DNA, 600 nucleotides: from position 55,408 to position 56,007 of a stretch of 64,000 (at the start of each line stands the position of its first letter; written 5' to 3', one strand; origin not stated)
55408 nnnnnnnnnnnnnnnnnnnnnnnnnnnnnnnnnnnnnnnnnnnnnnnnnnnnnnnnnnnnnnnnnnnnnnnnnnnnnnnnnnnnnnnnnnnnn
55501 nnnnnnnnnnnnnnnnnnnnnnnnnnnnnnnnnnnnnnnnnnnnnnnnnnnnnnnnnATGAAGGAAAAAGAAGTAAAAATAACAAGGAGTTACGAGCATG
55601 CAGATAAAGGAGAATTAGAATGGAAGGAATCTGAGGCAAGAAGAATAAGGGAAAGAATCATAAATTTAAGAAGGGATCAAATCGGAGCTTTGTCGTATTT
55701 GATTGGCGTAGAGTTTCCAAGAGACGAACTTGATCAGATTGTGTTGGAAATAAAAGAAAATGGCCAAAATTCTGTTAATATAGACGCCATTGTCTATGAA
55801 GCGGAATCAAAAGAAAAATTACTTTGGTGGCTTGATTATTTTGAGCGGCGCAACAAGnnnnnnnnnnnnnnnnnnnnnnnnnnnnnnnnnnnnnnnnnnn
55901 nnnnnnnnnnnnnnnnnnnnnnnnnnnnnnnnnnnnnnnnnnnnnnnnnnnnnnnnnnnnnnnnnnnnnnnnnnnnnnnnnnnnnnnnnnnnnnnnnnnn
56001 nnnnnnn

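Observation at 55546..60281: RiPP-like cassette: radical SAM/SPASM enzyme plus two unrelated Cys-rich small peptides, each behind a copy of a duplicated 104-aa-gene module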

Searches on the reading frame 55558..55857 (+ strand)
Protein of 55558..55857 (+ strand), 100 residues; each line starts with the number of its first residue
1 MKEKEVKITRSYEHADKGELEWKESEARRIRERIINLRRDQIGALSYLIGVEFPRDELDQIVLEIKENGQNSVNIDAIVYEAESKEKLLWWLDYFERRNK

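Call 10: search_protein_families(library=pfam, proteins=[window:55558-55857:+], max_evalue=0.1)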
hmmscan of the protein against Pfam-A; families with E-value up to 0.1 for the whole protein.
seq(100 aa): 0 families

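Call 11: search_protein_families(library=ncbifam, proteins=[window:55558-55857:+], max_evalue=0.1)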
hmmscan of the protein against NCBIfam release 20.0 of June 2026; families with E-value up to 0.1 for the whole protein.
seq(100 aa): 0 families

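Call 17: find_homologous_proteins(query=window:55558-55857:+, max_evalue=0.01)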
Query seq(100 aa) (100 aa): 5 proteins with E <= 0.01 among 6 candidates.
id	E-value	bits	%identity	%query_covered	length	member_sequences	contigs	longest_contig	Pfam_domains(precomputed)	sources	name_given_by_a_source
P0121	2.8e-57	209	100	100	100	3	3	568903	-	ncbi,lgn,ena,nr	ncbi:MAG: hypothetical protein KatS3mg098_204 [Candidatus Parcubacteria bacterium]|nr:MAG: hypotheti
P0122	3.4e-36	141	68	97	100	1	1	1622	-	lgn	-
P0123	3.6e-36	141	68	95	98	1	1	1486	-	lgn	-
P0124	2.4e-35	138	68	95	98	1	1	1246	-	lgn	-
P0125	2.7e-18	84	47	99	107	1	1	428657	-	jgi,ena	-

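Call 19: find_encoding_contigs(protein=P0125, flank=6000, max_places=3)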
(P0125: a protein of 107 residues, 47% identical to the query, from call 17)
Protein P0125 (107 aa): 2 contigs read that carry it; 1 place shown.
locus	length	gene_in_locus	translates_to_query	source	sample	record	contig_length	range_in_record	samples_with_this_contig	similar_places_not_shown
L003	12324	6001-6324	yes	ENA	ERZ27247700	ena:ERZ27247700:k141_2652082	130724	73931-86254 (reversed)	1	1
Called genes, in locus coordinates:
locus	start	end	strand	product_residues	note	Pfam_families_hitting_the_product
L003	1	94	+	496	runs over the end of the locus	-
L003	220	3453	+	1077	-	-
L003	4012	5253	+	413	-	PF00675:Peptidase_M16, PF05193:Peptidase_M16_C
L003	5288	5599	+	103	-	-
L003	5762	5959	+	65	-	-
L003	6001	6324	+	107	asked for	-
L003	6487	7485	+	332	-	PF21068:ATPgraspMvdD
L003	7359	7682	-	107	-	-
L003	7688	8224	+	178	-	PF20329:DUF6624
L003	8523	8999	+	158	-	-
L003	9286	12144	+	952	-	-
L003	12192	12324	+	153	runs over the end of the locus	-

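Call 25: find_homologous_proteins(query=A1, max_evalue=0.1)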
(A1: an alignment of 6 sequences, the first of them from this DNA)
Query A1 (6 sequences) (100 aa, profile of the alignment): 53 proteins with E <= 0.1 among 5046 candidates.
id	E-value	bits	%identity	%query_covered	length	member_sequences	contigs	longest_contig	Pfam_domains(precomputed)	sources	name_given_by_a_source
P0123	1.7e-46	175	68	95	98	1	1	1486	-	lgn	-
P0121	2.3e-46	174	100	100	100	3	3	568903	-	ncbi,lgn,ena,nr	ncbi:MAG: hypothetical protein KatS3mg098_204 [Candidatus Parcubacteria bacterium]|nr:MAG: hypotheti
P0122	3.9e-45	170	68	97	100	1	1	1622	-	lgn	-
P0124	4.2e-45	170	68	95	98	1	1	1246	-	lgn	-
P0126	3.5e-43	164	48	100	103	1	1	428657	-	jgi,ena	-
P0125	5.1e-40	154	47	99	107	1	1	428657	-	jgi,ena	-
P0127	7.2e-38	147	60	100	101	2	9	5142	-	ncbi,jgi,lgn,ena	-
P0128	1.8e-36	142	69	84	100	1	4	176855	-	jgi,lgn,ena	-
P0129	4.5e-32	128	47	99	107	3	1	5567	-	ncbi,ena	-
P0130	1.3e-30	124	51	98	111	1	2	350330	-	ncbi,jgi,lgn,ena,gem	-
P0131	1.6e-30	123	51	96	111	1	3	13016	-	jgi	jgi:hypothetical protein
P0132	2.4e-30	123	41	99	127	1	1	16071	-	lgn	-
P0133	3.5e-30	122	41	99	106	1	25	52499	-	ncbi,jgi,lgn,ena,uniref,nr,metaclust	ncbi:MAG: hypothetical protein A3D38_00610 [Candidatus Portnoybacteria bacterium RIFCSPHIGHO2_02_FUL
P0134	1.6e-29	120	46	82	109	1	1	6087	-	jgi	-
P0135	2.2e-29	120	45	99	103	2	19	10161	-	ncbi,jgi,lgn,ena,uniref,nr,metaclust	ncbi:MAG: hypothetical protein UT16_C0012G0011 [Candidatus Azambacteria bacterium GW2011_GWA2_39_10]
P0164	8.5e-23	98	41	91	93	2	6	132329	-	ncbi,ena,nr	ncbi:MAG: hypothetical protein M1320_00225 [Patescibacteria group bacterium]|nr:hypothetical protein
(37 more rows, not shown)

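Call 30: find_related_loci(query=A4, collection=genome_contigs, flank=5000)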
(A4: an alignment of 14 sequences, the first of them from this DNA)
Query A4 (100 aa) in genome_contigs; peptide patterns used: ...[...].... (x = any residue, [..] = any of these).
20 stretches matched a pattern; 5 encode a relative of the query (tblastn E <= 1e-3); 5 distinct loci.
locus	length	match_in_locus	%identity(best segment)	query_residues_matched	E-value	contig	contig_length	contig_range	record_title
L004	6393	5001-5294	47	2-100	3e-27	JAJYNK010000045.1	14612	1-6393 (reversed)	MAG: bacterium isolate DBS2-4.bin65 NODE_7369_length_14612_cov_2.03307, whole genome shotgun sequence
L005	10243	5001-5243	47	19-99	4e-23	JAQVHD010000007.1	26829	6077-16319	MAG: Candidatus Paceibacterota bacterium isolate STE_198 NODE_3754_length_26829_cov_23.275822_Sandtown_E, whole genome s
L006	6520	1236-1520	41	2-97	3e-22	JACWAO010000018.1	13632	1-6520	MAG: Candidatus Colwellbacteria bacterium isolate B_PAT_13 k141_94752, whole genome shotgun sequence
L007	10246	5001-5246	48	19-100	5e-21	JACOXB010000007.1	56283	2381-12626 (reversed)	MAG: Candidatus Colwellbacteria bacterium isolate NC_groundwater_142_Ag_S-0.1um_47_15 S4_GD2017_2_S1_scaffold_519, whole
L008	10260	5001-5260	37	13-99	1e-13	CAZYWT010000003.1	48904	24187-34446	MAG TPA_asm: uncultured Candidatus Saccharibacteria bacterium isolate SRP141376_co2_245 genome assembly, contig: NODE_17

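Call 31: find_related_loci(query=A4, collection=metagenome_contigs, flank=5000)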
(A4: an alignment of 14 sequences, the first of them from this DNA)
Query A4 (100 aa) in metagenome_contigs; peptide patterns used: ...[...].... (x = any residue, [..] = any of these).
64 stretches matched a pattern; 20 encode a relative of the query (tblastn E <= 1e-3); 20 distinct loci.
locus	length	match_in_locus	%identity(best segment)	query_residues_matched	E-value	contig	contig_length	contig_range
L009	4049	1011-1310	60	1-100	9e-39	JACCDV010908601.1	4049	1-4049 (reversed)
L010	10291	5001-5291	51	3-100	4e-30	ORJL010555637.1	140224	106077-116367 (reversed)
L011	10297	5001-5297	48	1-100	6e-29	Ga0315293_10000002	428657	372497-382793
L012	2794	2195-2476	43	2-95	6e-25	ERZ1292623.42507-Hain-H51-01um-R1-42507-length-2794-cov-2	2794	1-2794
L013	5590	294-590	45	2-100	7e-24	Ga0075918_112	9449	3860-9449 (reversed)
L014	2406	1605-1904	45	3-100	3e-23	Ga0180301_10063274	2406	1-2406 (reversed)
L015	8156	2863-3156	38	3-100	3e-23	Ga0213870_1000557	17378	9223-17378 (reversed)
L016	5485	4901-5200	41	1-99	5e-23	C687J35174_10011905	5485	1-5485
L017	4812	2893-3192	41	1-99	5e-23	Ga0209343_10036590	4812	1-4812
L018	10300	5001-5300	41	1-99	5e-23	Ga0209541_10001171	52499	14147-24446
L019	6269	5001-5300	42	1-99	9e-23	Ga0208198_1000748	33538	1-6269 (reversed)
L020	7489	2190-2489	42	1-99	1e-22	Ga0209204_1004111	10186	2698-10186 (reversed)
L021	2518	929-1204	39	10-100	3e-22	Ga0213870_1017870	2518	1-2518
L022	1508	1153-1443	42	2-99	6e-21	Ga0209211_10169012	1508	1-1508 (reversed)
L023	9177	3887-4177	38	4-100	6e-21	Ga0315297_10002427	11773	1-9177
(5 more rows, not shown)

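Call 36: predict_structure(alignment_id=A3)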
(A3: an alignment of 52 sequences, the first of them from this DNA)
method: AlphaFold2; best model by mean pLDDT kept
length: 100 residues; sequences in the alignment: 52
mean_pLDDT: 87.0   pTM: 0.75
mean pLDDT of the five models: 87.0, 86.5, 86.3, 86.3, 86.0
residues with pLDDT >= 90: 79; 70-90: 2; 50-70: 10; < 50: 9
segments of 3 or more residues with pLDDT < 50: 1-3
pLDDT, mean of each block of 10 residues (from residue 1): 49 59 95 97 96 94 96 94 96 93
secondary structure, 60 per line:
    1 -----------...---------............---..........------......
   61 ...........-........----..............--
elements in order: H24-35 H39-48 H55-71 H73-80 H85-98

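Call 46: search_protein_families(library=pfam, proteins=[L009:2054-3148:+, L005:2948-4351:-, L005:2304-2930:-, L015:4206-5528:-, L015:1727-2338:+, L020:1054-2025:+, L023:824-2017:+, L023:4761-6020:+, L007:5701-6984:+, L010:3083-4366:+], max_evalue=0.001)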
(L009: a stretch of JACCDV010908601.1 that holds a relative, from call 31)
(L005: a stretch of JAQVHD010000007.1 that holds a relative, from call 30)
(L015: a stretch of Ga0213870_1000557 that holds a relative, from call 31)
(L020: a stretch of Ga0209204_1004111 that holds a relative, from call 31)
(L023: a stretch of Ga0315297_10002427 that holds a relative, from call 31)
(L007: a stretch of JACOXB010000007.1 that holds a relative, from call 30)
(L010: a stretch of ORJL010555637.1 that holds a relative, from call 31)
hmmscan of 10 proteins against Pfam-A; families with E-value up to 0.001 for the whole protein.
L009:2054-3148:+ (365 aa): 2 families
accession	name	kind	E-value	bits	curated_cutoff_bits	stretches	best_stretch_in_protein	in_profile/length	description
PF04055.27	Radical_SAM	-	4.4e-17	63.2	29.5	1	20-170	4-151/166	Radical SAM superfamily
PF13353.11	Fer4_12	-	0.00053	20.7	22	0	22-108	14-94/137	4Fe-4S single cluster domain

L005:2948-4351:- (467 aa): 3 families
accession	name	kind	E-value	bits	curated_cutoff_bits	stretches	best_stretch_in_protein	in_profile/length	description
PF04055.27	Radical_SAM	-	1.3e-21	77.9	29.5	1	92-261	1-165/166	Radical SAM superfamily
PF13186.11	SPASM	-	1.1e-10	42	21.5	1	334-397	1-66/67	Iron-sulfur cluster-binding domain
PF13353.11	Fer4_12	-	3.1e-07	31.2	22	1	97-199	14-113/137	4Fe-4S single cluster domain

L005:2304-2930:- (208 aa): 2 families
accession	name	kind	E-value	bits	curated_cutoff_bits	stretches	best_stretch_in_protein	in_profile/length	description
PF03412.21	Peptidase_C39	-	2.5e-11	44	22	1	10-97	8-99/133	Peptidase C39 family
PF09778.15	Guanylate_cyc_2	-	1.8e-05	24.7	28.1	0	139-174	148-185/212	Guanylylate cyclase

L015:4206-5528:- (440 aa): 2 families
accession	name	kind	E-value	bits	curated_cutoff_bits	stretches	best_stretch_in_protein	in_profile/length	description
PF04055.27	Radical_SAM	-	1.5e-11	45.2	29.5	1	97-242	2-139/166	Radical SAM superfamily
PF13353.11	Fer4_12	-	1e-05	26.3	22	1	90-167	5-77/137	4Fe-4S single cluster domain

L015:1727-2338:+ (204 aa): 5 families
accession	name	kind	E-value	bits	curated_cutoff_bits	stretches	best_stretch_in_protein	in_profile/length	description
PF13847.12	Methyltransf_31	-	2.2e-09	37.6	27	1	38-154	3-119/145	Methyltransferase domain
PF08241.18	Methyltransf_11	-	3.4e-07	31.3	21.2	1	44-143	2-94/95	Methyltransferase domain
PF13649.12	Methyltransf_25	-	3.7e-07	31.2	27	1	47-138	5-95/97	Methyltransferase domain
PF08242.18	Methyltransf_12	-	2.3e-06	28.7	30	1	47-141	4-97/98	Methyltransferase domain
PF13489.12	Methyltransf_23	-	1.4e-05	25.4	27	1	31-147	15-119/164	Methyltransferase domain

L020:1054-2025:+ (324 aa): 3 families
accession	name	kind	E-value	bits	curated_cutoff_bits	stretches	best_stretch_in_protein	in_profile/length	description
PF21068.3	ATPgraspMvdD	-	6.4e-17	62.2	27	1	1-114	1-116/121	MvdD pre-ATP grasp domain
PF08443.16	RimK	-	1.5e-08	34.9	21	1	121-313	1-187/188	RimK-like ATP-grasp domain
PF02955.21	GSH-S_ATP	-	3.4e-05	23.8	23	1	137-279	11-154/175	Prokaryotic glutathione synthetase, ATP-grasp domain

L023:824-2017:+ (398 aa): 3 families
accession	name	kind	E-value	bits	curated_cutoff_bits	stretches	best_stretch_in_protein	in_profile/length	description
PF04055.27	Radical_SAM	-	2.5e-21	77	29.5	1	96-249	1-162/166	Radical SAM superfamily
PF13186.11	SPASM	-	4.4e-06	27.3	21.5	1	310-366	5-67/67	Iron-sulfur cluster-binding domain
PF13353.11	Fer4_12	-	6.1e-05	23.8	22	1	100-162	13-79/137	4Fe-4S single cluster domain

L023:4761-6020:+ (420 aa): 2 families
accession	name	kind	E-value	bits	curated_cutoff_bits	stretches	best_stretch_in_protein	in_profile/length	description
PF00675.25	Peptidase_M16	-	4.3e-28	98.5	22.3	1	16-160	4-147/149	Insulinase (Peptidase family M16)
PF05193.26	Peptidase_M16_C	-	4.1e-23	82.6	23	1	168-335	2-179/181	Peptidase M16 inactive domain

L007:5701-6984:+ (428 aa): 2 families
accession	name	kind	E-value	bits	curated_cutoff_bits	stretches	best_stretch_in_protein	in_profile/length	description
PF00675.25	Peptidase_M16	-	5.1e-15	56.1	22.3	1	25-143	5-131/149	Insulinase (Peptidase family M16)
PF05193.26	Peptidase_M16_C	-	8e-11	42.6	23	1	168-318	2-161/181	Peptidase M16 inactive domain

L010:3083-4366:+ (428 aa): 2 families
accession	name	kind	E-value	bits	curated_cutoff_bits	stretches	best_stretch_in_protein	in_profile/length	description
PF05193.26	Peptidase_M16_C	-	1.2e-33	116.9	23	1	175-350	1-180/181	Peptidase M16 inactive domain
PF00675.25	Peptidase_M16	-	4.7e-24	85.4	22.3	1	29-168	10-147/149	Insulinase (Peptidase family M16)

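Call 48: find_encoding_contigs(protein=P0164, flank=8000, max_places=2)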
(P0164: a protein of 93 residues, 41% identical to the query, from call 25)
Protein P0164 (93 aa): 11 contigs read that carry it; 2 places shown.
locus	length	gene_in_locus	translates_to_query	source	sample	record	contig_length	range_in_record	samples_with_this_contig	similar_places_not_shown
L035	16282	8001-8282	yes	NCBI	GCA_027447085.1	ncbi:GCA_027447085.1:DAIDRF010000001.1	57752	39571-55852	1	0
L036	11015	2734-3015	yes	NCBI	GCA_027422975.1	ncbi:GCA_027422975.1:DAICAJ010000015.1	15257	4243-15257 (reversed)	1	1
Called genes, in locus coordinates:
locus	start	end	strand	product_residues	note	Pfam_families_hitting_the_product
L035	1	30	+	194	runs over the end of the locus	-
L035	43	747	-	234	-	-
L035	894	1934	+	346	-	PF21068:ATPgraspMvdD, PF08443:RimK (weak)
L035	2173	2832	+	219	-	-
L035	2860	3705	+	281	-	PF03572:Peptidase_S41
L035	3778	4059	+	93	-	-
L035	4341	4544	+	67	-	-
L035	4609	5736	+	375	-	PF04055:Radical_SAM, PF13186:SPASM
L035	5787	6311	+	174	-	PF01841:Transglut_core, PF04473:DUF553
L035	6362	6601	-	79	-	-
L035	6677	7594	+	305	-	PF18962:Por_Secre_tail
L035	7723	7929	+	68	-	-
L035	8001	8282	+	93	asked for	-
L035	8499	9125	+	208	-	-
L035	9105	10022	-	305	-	-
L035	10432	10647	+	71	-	-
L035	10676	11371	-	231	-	-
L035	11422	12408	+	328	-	PF21068:ATPgraspMvdD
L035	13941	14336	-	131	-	-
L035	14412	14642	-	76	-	-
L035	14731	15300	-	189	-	PF13302:Acetyltransf_3, PF00583:Acetyltransf_1 (weak)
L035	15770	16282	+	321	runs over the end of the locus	-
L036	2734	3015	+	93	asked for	-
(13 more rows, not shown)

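Call 81: search_protein_families(library=pfam, proteins=[L023:2035-2769:-, L023:3136-3882:+], max_evalue=0.01)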
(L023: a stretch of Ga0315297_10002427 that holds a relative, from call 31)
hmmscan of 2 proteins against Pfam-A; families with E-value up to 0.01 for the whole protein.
L023:2035-2769:- (245 aa): 0 families

L023:3136-3882:+ (249 aa): 0 families

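Call 89: find_related_loci(query=A4, collection=viral_contigs, flank=4000)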
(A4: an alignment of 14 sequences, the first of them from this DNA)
Query A4 (100 aa) in viral_contigs; peptide patterns used: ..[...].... (x = any residue, [..] = any of these).
39 stretches matched a pattern, but none encodes a relative of the query by tblastn (E <= 1e-3).
